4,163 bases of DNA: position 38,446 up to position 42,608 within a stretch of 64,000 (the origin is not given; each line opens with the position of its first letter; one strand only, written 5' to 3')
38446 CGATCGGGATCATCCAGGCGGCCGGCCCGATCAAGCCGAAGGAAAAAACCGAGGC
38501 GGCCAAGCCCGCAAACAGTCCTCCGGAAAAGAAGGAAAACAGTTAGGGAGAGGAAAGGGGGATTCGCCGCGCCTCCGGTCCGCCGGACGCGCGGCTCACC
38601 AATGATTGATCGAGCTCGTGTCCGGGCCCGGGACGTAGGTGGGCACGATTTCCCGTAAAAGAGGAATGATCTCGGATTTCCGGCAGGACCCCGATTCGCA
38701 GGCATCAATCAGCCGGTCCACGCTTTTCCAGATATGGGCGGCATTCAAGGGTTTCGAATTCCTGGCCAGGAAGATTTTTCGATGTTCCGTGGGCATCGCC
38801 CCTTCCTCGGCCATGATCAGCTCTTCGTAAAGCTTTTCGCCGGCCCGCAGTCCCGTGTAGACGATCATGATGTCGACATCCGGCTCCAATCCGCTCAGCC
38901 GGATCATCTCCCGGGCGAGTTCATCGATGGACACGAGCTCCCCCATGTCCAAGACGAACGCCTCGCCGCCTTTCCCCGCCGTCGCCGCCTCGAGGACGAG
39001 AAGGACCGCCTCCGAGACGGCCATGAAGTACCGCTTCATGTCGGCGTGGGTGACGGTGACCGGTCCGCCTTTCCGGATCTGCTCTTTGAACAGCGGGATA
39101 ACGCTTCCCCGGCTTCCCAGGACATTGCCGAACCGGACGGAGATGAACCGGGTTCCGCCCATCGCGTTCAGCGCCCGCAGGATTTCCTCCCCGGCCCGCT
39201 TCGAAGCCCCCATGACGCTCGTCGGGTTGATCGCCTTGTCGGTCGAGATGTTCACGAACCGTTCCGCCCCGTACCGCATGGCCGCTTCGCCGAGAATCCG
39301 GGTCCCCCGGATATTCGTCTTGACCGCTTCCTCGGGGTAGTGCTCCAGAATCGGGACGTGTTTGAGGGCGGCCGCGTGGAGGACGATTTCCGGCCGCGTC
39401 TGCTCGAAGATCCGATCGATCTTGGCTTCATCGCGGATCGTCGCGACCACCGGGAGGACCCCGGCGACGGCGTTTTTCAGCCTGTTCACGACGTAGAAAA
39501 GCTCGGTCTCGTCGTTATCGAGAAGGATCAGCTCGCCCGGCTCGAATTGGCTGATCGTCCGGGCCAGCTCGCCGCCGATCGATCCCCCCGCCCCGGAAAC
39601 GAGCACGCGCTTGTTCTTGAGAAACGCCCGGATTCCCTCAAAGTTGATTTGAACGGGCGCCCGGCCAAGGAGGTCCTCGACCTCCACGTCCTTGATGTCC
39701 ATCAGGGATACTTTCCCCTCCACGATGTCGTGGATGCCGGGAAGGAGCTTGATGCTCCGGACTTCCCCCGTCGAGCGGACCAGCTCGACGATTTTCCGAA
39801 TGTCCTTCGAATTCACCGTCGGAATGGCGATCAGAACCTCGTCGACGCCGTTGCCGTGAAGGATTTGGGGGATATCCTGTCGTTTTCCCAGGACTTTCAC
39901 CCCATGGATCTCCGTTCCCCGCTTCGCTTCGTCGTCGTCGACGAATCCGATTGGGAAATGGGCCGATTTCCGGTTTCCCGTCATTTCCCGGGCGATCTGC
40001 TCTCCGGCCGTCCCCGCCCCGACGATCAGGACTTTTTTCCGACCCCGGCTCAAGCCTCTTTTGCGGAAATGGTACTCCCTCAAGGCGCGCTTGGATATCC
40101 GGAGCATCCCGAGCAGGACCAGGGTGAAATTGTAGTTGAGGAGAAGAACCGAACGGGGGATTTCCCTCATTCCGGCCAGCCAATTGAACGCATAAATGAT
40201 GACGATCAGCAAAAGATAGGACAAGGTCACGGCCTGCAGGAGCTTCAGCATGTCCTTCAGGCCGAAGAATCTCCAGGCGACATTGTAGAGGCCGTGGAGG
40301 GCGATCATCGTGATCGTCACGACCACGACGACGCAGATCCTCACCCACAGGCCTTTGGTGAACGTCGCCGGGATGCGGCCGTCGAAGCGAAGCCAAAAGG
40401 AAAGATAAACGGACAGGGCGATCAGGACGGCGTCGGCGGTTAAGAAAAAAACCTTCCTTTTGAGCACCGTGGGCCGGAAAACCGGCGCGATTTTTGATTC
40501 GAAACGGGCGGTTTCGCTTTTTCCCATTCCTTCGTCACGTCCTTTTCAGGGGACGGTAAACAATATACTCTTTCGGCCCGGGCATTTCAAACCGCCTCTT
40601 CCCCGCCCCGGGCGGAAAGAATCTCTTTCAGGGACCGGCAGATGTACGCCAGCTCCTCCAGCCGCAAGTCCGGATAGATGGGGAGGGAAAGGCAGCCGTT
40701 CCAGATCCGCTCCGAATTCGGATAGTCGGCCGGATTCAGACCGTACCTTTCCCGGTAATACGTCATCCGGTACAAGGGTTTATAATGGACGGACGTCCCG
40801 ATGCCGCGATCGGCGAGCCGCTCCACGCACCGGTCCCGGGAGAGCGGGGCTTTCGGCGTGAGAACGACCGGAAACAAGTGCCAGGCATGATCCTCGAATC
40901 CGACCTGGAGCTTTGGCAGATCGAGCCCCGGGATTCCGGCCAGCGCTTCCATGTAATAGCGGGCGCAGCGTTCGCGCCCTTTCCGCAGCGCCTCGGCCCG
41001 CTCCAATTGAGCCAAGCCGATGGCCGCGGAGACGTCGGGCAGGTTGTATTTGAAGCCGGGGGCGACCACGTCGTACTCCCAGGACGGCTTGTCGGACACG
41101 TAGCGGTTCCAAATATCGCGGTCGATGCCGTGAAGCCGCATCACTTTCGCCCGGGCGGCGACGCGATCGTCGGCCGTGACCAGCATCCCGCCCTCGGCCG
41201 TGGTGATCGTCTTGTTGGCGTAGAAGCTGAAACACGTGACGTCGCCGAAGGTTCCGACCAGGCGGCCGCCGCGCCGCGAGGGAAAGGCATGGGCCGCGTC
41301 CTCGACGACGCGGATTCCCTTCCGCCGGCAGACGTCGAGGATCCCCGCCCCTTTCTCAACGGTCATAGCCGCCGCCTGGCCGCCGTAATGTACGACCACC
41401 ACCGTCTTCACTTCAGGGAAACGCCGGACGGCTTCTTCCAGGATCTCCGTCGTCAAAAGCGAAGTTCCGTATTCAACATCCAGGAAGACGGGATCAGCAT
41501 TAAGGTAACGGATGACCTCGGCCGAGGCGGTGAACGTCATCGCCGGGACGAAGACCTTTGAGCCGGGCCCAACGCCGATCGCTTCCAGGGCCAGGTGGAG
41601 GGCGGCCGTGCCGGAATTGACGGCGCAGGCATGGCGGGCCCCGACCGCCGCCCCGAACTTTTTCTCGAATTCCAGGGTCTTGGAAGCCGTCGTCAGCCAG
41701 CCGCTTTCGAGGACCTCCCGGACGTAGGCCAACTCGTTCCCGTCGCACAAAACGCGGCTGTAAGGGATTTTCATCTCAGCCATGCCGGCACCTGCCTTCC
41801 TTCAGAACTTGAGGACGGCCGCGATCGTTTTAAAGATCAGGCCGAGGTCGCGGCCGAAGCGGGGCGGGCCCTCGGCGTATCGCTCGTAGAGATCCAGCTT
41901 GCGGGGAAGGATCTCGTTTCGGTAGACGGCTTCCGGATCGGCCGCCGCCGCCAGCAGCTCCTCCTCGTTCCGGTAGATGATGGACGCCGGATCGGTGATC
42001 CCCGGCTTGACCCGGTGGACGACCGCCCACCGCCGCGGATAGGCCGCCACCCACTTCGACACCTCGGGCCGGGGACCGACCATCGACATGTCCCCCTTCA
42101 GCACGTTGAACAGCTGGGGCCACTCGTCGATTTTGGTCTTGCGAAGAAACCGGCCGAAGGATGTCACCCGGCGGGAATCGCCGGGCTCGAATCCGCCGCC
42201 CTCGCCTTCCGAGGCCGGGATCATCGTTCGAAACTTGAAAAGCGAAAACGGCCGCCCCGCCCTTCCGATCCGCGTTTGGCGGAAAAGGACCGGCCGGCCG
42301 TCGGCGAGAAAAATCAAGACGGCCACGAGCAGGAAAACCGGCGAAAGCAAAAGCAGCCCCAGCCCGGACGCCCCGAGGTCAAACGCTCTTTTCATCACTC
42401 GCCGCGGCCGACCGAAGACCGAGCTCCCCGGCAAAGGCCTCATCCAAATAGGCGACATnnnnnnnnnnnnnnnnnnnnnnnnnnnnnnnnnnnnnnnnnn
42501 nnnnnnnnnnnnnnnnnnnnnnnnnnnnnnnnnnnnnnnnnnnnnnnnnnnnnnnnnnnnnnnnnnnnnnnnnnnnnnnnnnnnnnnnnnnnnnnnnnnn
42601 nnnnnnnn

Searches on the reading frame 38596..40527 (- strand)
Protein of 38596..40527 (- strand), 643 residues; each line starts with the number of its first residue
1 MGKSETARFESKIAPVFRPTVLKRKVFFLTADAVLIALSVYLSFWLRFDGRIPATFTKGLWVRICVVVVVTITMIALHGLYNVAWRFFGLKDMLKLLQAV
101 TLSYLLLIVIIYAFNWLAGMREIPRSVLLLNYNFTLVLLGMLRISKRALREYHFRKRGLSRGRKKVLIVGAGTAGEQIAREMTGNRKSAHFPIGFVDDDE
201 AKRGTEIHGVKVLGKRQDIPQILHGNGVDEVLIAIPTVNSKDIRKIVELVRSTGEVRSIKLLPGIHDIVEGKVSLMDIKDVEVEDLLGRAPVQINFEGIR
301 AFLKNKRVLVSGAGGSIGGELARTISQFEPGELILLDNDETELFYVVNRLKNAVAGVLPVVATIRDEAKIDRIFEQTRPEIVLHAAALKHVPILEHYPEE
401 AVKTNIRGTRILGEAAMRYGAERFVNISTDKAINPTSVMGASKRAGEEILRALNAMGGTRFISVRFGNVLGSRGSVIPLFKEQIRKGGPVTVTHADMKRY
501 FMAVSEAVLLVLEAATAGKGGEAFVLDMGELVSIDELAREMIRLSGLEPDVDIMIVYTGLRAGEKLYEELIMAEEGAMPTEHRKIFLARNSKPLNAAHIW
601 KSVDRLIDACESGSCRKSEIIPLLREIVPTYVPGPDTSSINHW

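Call 3: search_protein_families(library=pfam, proteins=[window:38596-40527:-])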
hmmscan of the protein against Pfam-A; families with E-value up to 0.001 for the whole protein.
window:38596-40527:- (643 aa): 9 families
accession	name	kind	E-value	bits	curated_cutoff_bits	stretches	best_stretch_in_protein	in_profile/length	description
PF02719.21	Polysacc_synt_2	-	2.3e-105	352.4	20.2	1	308-588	1-291/293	Polysaccharide biosynthesis protein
PF01370.27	Epimerase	-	1.5e-26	93.7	20.9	1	308-525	1-238/240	NAD dependent epimerase/dehydratase family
PF13727.12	CoA_binding_3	-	6.8e-19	69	25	1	91-251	16-165/175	CoA-binding domain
PF04321.23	RmlD_sub_bind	-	3.3e-14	53.1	27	1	307-475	2-157/287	RmlD substrate binding domain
PF16363.11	GDP_Man_Dehyd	-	3.9e-14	53.3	27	1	309-540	1-261/332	GDP-mannose 4,6 dehydratase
PF01073.25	3Beta_HSD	-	4.5e-06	26.4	22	1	309-447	1-134/280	3-beta hydroxysteroid dehydrogenase/isomerase family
PF00899.27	ThiF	-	4e-05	23.3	28.1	0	303-343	18-57/238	ThiF family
PF02629.25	CoA_binding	-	0.00012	23.2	22.3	1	164-243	4-79/97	CoA binding domain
PF00106.31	adh_short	-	0.00042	20.3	26.6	0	306-456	1-166/195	short chain dehydrogenase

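Call 6: search_protein_families(library=ncbifam, proteins=[window:38596-40527:-], max_evalue=0.01)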
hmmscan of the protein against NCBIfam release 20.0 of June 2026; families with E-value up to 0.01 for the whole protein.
window:38596-40527:- (643 aa): 42 families (the best 25 are shown)
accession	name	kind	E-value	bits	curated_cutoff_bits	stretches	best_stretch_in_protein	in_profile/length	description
TIGR03589.1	PseB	equivalog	4e-53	180.4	407.75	1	303-587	2-278/324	UDP-N-acetylglucosamine 4,6-dehydratase (inverting)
TIGR04130.1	FnlA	equivalog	9.3e-42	143.1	730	1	303-608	2-303/337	UDP-N-acetylglucosamine 4,6-dehydratase/5-epimerase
TIGR03025.1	EPS_sugtrans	subfamily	4.9e-27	95.3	295.55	1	31-283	2-242/445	exopolysaccharide biosynthesis polyprenyl glycosylphosphotransferase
TIGR03023.1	WcaJ_sugtrans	equivalog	1e-26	94.3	410.75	1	31-283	2-247/453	undecaprenyl-phosphate glucose phosphotransferase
TIGR03022.1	WbaP_sugtrans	subfamily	3.7e-16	59.4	403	1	31-281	4-241/456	undecaprenyl-phosphate galactose phosphotransferase WbaP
TIGR01179.1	galE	equivalog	5.9e-16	58.2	262.3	1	307-473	1-180/332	UDP-glucose 4-epimerase GalE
TIGR01214.1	rmlD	equivalog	1.3e-13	50.7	224.05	1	307-474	1-155/285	dTDP-4-dehydrorhamnose reductase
TIGR03013.1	EpsB_2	subfamily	5.2e-13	48.9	393.35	1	31-235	2-193/443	TIGR03013 family XrtA/PEP-CTERM system glycosyltransferase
TIGR01181.1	dTDP_gluc_dehyt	equivalog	6.1e-12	45.3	365.1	1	307-492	1-207/321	dTDP-glucose 4,6-dehydratase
TIGR04180.1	EDH_00030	hypoth_equivalog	2.5e-09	36.6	475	1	308-439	1-145/297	NAD-dependent 4,6-dehydratase LegB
TIGR02622.1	CDP_4_6_dhtase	equivalog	1.9e-08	33.9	278.45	1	303-434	2-134/352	CDP-glucose 4,6-dehydratase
NF007490.0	PRK10084.1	subfamily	2.3e-08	33.4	649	1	308-420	3-115/361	dTDP-glucose 4,6-dehydratase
NF007582.0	PRK10217.1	equivalog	3.6e-08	32.9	698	1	306-420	2-116/355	dTDP-glucose 4,6-dehydratase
TIGR03570.1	NeuD_NnaD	subfamily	4e-06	26.6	160.8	1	165-254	1-83/202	NeuD/PglB/VioB family sugar acetyltransferase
NF003995.0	PRK05472.2-4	subfamily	6.6e-06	25.8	126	1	163-243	83-161/213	redox-sensing transcriptional repressor Rex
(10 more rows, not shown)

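Call 95: search_solved_structures(query=window:38596-40527:-, max_evalue=1e-20)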
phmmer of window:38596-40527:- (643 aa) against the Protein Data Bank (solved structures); distinct sequences matched with E-value up to 1e-20: 11.
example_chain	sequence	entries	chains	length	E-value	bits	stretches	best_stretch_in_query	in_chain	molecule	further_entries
5bju_A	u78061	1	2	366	2.3e-81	277.1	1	279-622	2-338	WlaL protein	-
5bjw_A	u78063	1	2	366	8.3e-81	275.3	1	279-622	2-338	WlaL protein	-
5bjx_A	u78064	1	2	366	1.1e-80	274.8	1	279-622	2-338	WlaL protein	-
5bjy_A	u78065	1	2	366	1.6e-80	274.4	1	279-622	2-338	WlaL protein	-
5bjv_A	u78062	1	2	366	7.8e-80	272.1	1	279-622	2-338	WlaL protein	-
6bwc_A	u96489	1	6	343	3e-47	164.5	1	301-588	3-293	Polysaccharide biosynthesis protein CapD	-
4j2o_A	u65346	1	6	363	4e-40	140.9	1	302-578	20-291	UDP-N-acetylglucosamine 4,6-dehydratase/5-epimerase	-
3vvb_A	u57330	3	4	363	7.9e-36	126.7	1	304-598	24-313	CapE | Capsular polysaccharide synthesis enzyme Cap8E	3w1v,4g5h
2gn4_A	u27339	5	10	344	2.1e-35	125.3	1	301-588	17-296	UDP-GlcNAc C6 dehydratase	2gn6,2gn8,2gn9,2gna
3vvc_A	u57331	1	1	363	2.8e-35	124.9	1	304-598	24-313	Capsular polysaccharide synthesis enzyme Cap8E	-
4tqg_A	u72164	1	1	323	3.4e-27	98.2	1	304-573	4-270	Putative dTDP-d-glucose 4 6-dehydratase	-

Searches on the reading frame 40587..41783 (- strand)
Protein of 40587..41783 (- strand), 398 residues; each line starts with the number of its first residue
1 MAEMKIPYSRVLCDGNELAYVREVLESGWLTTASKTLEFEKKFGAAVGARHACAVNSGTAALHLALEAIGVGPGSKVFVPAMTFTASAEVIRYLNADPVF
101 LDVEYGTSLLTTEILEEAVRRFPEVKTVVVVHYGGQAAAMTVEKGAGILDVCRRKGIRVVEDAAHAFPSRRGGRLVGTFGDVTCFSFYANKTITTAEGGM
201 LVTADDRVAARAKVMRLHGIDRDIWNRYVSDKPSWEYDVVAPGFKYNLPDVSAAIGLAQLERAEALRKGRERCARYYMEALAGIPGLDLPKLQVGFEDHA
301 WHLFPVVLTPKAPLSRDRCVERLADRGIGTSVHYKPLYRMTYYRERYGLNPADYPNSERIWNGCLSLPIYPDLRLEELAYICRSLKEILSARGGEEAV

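Call 3: search_protein_families(library=pfam, proteins=[window:40587-41783:-])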
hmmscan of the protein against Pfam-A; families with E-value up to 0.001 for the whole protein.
window:40587-41783:- (398 aa): 3 families
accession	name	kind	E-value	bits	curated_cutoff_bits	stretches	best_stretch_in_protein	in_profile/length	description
PF01041.23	DegT_DnrJ_EryC1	-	2.4e-111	372.9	19.8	1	15-385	5-359/360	DegT/DnrJ/EryC1/StrS aminotransferase family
PF00155.27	Aminotran_1_2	-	1.1e-05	25.3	19.7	1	49-166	65-189/361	Aminotransferase class I and II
PF01212.27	Beta_elim_lyase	-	0.0004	20.2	27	1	34-219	32-227/288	Beta-eliminating lyase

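Call 6: search_protein_families(library=ncbifam, proteins=[window:40587-41783:-], max_evalue=0.01)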
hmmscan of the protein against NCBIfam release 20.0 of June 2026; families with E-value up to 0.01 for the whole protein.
window:40587-41783:- (398 aa): 11 families
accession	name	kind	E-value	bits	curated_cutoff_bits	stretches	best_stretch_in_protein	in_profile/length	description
TIGR03588.1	PseC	equivalog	7.6e-100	334.5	423.5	1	6-389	2-380/380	UDP-4-amino-4,6-dideoxy-N-acetyl-beta-L-altrosamine transaminase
NF008658.2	PRK11658.1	equivalog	8.9e-90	301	631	1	6-390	5-378/379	UDP-4-amino-4-deoxy-L-arabinose aminotransferase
TIGR04181.1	NHT_00031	hypoth_equivalog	3.4e-65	220.3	420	1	14-368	9-357/359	LegC family aminotransferase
NF008687.0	PRK11706.1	equivalog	7e-57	192.9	375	1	5-389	1-374/375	dTDP-4-amino-4,6-dideoxygalactose transaminase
TIGR04427.1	PLP_DesI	equivalog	3.2e-47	161.5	650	1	22-386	39-380/390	dTDP-4-dehydro-6-deoxyglucose aminotransferase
NF011936.0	PRK15407.1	equivalog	3e-44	151.4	423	1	3-390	34-437/440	lipopolysaccharide biosynthesis protein RfbH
TIGR02379.1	ECA_wecE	subfamily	7.9e-44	149.9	434.85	1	6-389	2-375/376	dTDP-4-amino-4,6-dideoxy-D-glucose transaminase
NF004770.0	PRK06108.1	subfamily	4.3e-06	25.8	422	1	39-163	86-210/396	pyridoxal phosphate-dependent aminotransferase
NF005817.0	PRK07683.1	equivalog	7e-06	25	575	1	57-163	97-201/387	aminotransferase A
NF005588.0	PRK07309.1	equivalog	1.1e-05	24.6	576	1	42-162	83-205/391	pyridoxal phosphate-dependent aminotransferase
NF052286.1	ecto_TF_EhuR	exception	0.00034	19.3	480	1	41-166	150-273/458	MocR-like ectoine utilization transcription factor EhuR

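Call 94: search_solved_structures(query=window:40587-41783:-, max_evalue=1e-30)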
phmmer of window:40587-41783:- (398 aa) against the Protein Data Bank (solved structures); distinct sequences matched with E-value up to 1e-30: 30.
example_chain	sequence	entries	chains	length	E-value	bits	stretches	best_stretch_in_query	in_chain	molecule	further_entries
1mdo_A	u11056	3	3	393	9.8e-77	261.6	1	6-388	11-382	ArnB aminotransferase | UDP-4-amino-4-deoxy-L-arabinose--oxoglutarate aminotransferase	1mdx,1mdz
4oca_A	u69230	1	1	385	9.9e-76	258.3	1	6-388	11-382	UDP-4-amino-4-deoxy-L-arabinose--oxoglutarate aminotransferase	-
8sng_A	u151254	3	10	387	1.5e-75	257.7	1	6-387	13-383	UDP-4-amino-4-deoxy-L-arabinose--oxoglutarate aminotransferase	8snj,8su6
3bn1_A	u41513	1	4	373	7.3e-56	192.9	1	12-375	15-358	Perosamine synthetase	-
3dr7_A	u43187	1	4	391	8.2e-56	192.7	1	11-375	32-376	Putative perosamine synthetase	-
6ewj_A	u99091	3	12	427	3.2e-55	190.8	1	4-388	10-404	Putative capsular polysaccharide biosynthesis protein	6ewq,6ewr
3dr4_A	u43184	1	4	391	5.7e-55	190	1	11-375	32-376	Putative perosamine synthetase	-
4lc3_A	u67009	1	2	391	8.4e-55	189.4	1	6-383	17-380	Putative UDP-4-amino-4-deoxy-l-arabinose--oxoglutarate aminotransferase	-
5uid_A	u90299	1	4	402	2e-50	175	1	16-378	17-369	Aminotransferase TlmJ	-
7b0d_A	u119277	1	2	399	1.8e-44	155.4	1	21-389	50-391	Glutamine--scyllo-inositol transaminase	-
8vr5_A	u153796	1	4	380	8.4e-44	153.2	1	19-389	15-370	DegT/DnrJ/EryC1/StrS aminotransferase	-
8vr3_A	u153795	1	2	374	9.8e-44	153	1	19-389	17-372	DegT/DnrJ/EryC1/StrS aminotransferase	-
7b0m_AAA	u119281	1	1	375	2e-43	152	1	17-391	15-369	Sugar aminotransferase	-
9bgp_A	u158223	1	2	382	1.3e-41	146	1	20-390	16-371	aminotransferase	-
9bgr_A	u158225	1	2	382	8.7e-41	143.3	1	20-390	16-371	aminotransferase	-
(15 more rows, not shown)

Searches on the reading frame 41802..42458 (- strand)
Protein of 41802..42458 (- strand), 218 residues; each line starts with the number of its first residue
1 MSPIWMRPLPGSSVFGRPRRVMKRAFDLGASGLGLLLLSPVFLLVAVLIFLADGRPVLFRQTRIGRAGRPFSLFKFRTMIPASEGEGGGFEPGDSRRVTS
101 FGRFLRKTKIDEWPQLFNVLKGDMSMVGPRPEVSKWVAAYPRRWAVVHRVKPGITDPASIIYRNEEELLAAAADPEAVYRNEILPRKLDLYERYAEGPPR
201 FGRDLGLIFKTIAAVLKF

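Call 3: search_protein_families(library=pfam, proteins=[window:41802-42458:-])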
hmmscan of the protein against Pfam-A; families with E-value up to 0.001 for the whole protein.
window:41802-42458:- (218 aa): 1 family
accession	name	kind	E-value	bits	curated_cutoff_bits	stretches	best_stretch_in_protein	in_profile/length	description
PF02397.22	Bac_transf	-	7.3e-52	175.9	27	1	23-217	1-179/179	Bacterial sugar transferase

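Call 6: search_protein_families(library=ncbifam, proteins=[window:41802-42458:-], max_evalue=0.01)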
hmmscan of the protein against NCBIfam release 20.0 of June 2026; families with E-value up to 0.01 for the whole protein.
window:41802-42458:- (218 aa): 10 families
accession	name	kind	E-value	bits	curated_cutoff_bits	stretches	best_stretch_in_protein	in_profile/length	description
TIGR03025.1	EPS_sugtrans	subfamily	1.1e-57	196.3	295.55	1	17-165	252-404/445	exopolysaccharide biosynthesis polyprenyl glycosylphosphotransferase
TIGR03023.1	WcaJ_sugtrans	equivalog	6.9e-50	170.6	410.75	1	17-158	257-401/453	undecaprenyl-phosphate glucose phosphotransferase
TIGR03013.1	EpsB_2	subfamily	3.8e-45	154.8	393.35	1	19-163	251-398/443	TIGR03013 family XrtA/PEP-CTERM system glycosyltransferase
TIGR03022.1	WbaP_sugtrans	subfamily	4.4e-41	141.6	403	2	97-156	348-407/456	undecaprenyl-phosphate galactose phosphotransferase WbaP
NF052601.1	undeca_RfbP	equivalog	4.2e-34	117.9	330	2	96-164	133-201/244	undecaprenyl-phosphate galactose phosphotransferase family protein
NF041877.1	EPS_EpsZ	equivalog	3.6e-33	114.9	800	1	21-156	264-410/459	exopolysaccharide biosynthesis polyisoprenyl-phosphate hexose-1-phosphate transferase EpsZ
NF007518.0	PRK10124.1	equivalog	2.2e-31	109.1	684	1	19-160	270-414/464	undecaprenyl-phosphate glucose phosphotransferase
NF050817.1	PolSacchBiosHfsE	equivalog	7.9e-31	107.3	750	1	17-160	266-416/467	polysaccharide biosynthesis protein HfsE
NF011751.0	PRK15204.1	equivalog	2.3e-25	89.2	907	1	17-165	274-436/476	undecaprenyl-phosphate galactose phosphotransferase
NF045514.1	glycotran_HepC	equivalog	3e-22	79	140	1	19-131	113-211/220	heterocyst development glycosyltransferase HepC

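Call 93: search_solved_structures(query=window:41802-42395:-, max_evalue=0.00001)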
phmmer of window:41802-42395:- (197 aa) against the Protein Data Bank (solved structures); distinct sequences matched with E-value up to 0.00001: 7.
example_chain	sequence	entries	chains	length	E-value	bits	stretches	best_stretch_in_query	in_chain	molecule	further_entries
8e37_B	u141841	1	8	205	2.4e-26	95.6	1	2-143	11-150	N,N'-diacetylbacilliosaminyl-1-phosphate transferase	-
8g1n_A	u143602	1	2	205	2.5e-26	95.6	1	2-143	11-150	N,N'-diacetylbacilliosaminyl-1-phosphate transferase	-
30us_A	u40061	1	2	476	1.7e-23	86.3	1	1-137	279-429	UDP-Gal::undecaprenolphosphate Gal-1-P transferase WbaP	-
9s7s_A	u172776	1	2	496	2e-23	86.1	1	1-137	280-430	UDP-Gal::undecaprenolphosphate Gal-1-P transferase WbaP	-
30wc_A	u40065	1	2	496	2e-23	86.1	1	1-137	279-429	Undecaprenyl-phosphate galactose phosphotransferase WbaP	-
9s8l_A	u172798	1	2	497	2.1e-23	86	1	1-137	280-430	UDP-Gal::undecaprenolphosphate Gal-1-P transferase WbaP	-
8t53_A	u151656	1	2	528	1.3e-22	83.5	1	69-144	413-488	Undecaprenyl-phosphate galactose phosphotransferase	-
